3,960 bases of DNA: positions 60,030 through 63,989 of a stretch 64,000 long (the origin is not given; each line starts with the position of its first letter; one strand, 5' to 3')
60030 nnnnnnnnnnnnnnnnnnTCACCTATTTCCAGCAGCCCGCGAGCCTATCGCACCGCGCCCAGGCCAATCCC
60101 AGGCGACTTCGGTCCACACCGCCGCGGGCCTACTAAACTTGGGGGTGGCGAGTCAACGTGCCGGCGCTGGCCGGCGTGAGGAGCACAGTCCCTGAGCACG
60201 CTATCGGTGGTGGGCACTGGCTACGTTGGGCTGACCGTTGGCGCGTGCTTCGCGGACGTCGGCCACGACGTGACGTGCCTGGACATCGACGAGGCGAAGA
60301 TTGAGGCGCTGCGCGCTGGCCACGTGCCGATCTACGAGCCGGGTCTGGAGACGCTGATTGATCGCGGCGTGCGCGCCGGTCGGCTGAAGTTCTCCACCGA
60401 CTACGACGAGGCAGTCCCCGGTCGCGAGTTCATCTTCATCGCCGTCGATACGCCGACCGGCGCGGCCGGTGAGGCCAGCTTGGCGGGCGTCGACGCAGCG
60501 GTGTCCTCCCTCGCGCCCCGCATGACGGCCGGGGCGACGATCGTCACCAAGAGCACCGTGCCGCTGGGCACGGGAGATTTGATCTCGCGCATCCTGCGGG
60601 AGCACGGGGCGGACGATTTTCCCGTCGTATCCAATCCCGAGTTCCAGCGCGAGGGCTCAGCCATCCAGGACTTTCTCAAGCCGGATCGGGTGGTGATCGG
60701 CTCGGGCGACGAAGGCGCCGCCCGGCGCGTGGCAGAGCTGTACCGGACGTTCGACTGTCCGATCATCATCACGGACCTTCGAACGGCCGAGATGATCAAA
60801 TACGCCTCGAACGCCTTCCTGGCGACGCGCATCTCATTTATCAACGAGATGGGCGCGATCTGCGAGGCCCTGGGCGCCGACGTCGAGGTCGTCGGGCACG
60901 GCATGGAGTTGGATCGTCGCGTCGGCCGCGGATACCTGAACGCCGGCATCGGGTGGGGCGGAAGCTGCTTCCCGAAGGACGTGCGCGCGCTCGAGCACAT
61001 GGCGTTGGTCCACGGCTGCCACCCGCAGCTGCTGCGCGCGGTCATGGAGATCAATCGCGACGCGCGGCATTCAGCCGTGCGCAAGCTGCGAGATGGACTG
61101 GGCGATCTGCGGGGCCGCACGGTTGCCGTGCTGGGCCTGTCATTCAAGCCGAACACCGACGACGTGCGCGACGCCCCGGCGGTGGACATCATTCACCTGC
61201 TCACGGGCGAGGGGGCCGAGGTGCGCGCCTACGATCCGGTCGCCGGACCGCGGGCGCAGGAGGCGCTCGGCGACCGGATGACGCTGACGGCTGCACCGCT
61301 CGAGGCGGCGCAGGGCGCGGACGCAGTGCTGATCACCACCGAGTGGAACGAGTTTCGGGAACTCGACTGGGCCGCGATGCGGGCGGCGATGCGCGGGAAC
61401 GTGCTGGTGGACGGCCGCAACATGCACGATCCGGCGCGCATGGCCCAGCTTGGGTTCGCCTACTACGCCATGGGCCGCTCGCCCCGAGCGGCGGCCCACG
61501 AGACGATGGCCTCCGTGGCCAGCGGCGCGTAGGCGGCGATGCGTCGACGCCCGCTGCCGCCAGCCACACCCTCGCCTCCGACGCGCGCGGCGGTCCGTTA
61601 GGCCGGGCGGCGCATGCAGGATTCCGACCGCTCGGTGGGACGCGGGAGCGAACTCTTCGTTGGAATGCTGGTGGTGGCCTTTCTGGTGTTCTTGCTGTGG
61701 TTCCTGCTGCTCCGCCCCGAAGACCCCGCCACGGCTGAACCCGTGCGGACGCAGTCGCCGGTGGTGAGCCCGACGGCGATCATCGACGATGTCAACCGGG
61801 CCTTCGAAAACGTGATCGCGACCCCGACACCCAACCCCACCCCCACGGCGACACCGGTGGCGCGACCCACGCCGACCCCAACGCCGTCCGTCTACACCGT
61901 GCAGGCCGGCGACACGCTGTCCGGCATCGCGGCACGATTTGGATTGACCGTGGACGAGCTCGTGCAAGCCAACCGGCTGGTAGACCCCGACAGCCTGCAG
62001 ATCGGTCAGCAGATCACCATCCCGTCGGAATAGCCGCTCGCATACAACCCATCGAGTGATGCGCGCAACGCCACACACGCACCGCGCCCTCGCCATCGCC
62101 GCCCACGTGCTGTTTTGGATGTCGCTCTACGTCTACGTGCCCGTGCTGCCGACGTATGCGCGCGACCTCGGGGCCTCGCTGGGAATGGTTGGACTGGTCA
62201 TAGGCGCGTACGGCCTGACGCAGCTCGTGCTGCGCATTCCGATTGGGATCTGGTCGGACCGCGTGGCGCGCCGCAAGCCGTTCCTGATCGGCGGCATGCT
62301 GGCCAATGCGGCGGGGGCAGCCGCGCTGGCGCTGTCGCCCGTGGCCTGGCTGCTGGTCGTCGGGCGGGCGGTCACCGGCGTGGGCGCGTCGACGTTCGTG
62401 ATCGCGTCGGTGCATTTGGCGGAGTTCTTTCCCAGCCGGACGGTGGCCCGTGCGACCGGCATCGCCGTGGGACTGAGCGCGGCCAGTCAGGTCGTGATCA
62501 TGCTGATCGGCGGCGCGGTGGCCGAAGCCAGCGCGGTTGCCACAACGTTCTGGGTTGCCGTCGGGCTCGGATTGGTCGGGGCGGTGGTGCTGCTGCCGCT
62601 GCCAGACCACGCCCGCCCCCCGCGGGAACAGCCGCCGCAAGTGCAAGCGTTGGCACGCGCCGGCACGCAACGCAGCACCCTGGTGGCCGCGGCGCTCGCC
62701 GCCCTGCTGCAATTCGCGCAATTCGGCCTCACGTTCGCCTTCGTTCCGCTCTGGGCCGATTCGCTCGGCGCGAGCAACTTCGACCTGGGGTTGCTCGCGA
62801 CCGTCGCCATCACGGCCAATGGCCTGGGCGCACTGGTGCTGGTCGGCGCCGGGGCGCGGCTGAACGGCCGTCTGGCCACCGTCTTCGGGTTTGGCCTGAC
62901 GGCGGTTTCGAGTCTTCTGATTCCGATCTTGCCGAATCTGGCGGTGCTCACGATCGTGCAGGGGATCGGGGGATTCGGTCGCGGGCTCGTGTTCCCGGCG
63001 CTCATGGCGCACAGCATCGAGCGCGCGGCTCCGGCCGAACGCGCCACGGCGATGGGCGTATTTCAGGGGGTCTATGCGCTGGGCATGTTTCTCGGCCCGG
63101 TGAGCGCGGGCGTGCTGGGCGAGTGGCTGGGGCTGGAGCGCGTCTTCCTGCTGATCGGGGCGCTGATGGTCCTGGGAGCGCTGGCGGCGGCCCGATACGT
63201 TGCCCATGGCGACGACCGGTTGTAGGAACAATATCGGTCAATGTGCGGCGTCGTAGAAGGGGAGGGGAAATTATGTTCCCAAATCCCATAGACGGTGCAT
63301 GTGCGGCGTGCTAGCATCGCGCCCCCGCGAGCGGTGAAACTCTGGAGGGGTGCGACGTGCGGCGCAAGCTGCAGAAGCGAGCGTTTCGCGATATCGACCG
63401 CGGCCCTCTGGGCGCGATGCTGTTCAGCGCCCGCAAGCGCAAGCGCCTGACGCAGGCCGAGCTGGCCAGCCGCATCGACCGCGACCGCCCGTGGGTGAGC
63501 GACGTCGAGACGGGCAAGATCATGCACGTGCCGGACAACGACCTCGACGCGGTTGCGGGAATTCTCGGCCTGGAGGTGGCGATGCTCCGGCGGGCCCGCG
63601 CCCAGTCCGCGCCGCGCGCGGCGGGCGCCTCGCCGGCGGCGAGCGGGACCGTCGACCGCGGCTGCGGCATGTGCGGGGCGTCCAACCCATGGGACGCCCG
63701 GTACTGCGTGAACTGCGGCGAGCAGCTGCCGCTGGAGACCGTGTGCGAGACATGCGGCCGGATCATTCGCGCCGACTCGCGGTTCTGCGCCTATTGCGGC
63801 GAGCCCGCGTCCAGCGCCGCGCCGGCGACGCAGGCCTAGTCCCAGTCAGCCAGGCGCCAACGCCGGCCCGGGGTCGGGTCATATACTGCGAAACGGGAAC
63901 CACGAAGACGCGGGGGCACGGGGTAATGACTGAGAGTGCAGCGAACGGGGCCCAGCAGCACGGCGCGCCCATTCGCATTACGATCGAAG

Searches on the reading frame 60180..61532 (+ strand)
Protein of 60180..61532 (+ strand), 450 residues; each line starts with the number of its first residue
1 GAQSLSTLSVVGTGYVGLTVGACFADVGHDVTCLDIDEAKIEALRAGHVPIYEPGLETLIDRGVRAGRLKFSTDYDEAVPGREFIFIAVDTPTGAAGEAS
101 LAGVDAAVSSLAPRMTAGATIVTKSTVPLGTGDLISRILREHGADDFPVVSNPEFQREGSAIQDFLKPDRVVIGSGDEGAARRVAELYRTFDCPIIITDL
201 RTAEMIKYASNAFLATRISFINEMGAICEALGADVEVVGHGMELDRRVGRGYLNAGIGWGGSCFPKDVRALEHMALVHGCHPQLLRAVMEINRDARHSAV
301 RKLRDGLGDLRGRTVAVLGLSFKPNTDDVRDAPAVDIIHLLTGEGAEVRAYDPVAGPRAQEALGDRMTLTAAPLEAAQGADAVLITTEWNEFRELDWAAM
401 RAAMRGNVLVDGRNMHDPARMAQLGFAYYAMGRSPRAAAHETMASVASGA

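Call 18: search_protein_families(library=pfam, proteins=[window:60180-61532:+], max_evalue=0.00001)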
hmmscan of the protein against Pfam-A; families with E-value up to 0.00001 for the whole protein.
window:60180-61532:+ (450 aa): 3 families
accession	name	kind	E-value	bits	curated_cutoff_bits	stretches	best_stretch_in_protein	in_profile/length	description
PF03721.20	UDPG_MGDP_dh_N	-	6.9e-56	189.2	27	1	8-186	3-186/187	UDP-glucose/GDP-mannose dehydrogenase family, NAD binding domain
PF00984.24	UDPG_MGDP_dh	-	5.6e-36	123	25.4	1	201-293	1-93/94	UDP-glucose/GDP-mannose dehydrogenase family, central domain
PF03720.21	UDPG_MGDP_dh_C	-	1.2e-34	119.2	30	1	316-418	1-103/103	UDP-glucose/GDP-mannose dehydrogenase family, UDP binding domain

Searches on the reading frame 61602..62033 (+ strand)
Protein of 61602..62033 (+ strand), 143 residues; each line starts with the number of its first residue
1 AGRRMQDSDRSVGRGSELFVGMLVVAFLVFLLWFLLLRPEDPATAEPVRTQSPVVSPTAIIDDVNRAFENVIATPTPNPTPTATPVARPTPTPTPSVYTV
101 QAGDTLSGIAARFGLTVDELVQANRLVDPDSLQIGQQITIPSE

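Call 18: search_protein_families(library=pfam, proteins=[window:61602-62033:+], max_evalue=0.00001)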
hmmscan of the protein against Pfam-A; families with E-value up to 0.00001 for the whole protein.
window:61602-62033:+ (143 aa): 2 families
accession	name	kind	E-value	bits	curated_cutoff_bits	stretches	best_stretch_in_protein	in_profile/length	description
PF01476.26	LysM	-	4.9e-18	65.2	20.9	1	98-141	1-43/43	LysM domain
PF23473.1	LysM3_LYK4_5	-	9e-06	26.1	29.3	0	98-128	5-35/48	LYK4/5 LysM3 domain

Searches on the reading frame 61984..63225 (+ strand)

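Call 18: search_protein_families(library=pfam, proteins=[window:61984-63225:+], max_evalue=0.00001)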
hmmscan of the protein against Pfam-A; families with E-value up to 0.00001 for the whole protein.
window:61984-63225:+ (413 aa): 3 families
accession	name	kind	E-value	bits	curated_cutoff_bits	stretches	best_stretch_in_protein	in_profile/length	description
PF07690.21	MFS_1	-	4.3e-50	171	33.4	2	39-219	3-187/347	Major Facilitator Superfamily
PF12832.13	MFS_1_like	-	2.8e-09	36.9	25.2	1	232-389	213-372/373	MFS_1 like family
PF00083.30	Sugar_tr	-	1.1e-06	28.3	22.3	0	64-137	43-118/452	Sugar (and other) transporter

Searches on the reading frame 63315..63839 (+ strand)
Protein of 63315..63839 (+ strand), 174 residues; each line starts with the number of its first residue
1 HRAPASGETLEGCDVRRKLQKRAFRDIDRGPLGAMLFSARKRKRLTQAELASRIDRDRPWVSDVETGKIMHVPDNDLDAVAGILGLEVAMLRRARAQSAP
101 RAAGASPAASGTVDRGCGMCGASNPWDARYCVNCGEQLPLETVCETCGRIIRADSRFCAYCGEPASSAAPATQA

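Call 18: search_protein_families(library=pfam, proteins=[window:63315-63839:+], max_evalue=0.00001)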
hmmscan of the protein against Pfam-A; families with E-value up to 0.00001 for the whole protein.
window:63315-63839:+ (174 aa): 4 families
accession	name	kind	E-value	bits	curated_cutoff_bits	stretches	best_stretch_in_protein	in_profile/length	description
PF12773.13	DZR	-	6.2e-11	42.7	27.3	1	117-162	1-45/45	Double zinc ribbon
PF13560.12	HTH_31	-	6.1e-10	39.7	27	1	32-93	2-63/64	Helix-turn-helix domain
PF13240.11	Zn_Ribbon_1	-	8.4e-09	35.4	25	0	144-164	2-22/23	zinc-ribbon domain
PF17032.10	Zn_ribbon_15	-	6.2e-07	30.6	28.9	0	142-162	53-73/73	zinc-ribbon family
